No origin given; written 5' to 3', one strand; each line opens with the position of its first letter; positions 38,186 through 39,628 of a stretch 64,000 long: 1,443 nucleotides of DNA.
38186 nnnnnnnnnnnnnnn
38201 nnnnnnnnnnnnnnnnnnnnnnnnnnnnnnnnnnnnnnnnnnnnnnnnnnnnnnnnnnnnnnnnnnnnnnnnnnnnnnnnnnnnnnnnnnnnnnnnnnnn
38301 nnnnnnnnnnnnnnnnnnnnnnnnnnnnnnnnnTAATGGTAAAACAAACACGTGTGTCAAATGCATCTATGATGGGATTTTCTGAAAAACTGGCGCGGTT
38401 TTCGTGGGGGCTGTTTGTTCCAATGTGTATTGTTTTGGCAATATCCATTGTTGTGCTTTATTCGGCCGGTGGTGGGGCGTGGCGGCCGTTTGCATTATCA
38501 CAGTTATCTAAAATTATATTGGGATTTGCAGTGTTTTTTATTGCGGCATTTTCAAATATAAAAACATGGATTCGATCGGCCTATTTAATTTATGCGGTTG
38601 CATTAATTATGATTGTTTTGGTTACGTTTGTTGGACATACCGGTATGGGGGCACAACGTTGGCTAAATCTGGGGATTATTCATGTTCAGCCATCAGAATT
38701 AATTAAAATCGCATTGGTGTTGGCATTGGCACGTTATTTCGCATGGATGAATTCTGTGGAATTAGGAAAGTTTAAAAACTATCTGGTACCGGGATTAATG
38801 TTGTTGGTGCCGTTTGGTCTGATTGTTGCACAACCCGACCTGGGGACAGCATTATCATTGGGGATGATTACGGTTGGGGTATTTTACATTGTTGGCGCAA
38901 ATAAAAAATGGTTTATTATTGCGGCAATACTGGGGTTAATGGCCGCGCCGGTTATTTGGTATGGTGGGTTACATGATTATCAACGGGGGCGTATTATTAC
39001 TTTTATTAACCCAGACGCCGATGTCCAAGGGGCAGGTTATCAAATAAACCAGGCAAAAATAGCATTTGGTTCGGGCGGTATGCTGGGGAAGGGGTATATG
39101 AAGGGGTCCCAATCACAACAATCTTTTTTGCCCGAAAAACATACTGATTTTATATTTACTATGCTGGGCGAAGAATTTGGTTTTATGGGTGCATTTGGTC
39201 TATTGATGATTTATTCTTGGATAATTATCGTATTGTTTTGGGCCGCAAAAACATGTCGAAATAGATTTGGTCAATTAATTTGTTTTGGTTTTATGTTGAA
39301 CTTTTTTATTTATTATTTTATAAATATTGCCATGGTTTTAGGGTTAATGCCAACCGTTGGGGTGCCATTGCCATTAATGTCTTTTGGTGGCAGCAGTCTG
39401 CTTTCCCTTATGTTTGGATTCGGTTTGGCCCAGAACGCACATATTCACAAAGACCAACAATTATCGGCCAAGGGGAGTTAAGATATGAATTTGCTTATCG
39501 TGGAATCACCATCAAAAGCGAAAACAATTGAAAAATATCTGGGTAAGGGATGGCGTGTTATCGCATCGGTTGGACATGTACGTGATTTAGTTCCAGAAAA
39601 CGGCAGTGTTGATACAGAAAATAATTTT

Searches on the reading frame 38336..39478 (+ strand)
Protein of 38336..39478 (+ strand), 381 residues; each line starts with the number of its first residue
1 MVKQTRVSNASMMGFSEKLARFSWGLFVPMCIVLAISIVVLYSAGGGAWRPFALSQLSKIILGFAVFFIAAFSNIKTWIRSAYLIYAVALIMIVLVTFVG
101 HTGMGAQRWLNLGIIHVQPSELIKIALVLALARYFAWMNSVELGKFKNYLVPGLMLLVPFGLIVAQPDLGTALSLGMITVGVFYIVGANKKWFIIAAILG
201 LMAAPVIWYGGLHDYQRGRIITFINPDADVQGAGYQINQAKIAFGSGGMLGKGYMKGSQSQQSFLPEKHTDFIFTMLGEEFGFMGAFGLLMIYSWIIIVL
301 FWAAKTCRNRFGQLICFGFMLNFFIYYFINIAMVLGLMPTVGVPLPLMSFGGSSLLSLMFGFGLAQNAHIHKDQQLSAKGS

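Call 20: search_protein_families(library=pfam, proteins=[window:38336-39478:+], max_evalue=0.001)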
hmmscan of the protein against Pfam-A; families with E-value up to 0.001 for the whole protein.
window:38336-39478:+ (381 aa): 1 family
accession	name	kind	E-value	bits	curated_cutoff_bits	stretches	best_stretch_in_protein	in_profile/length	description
PF01098.24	FTSW_RODA_SPOVE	-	2.7e-96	323.1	26.4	1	23-372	7-354/356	Cell cycle protein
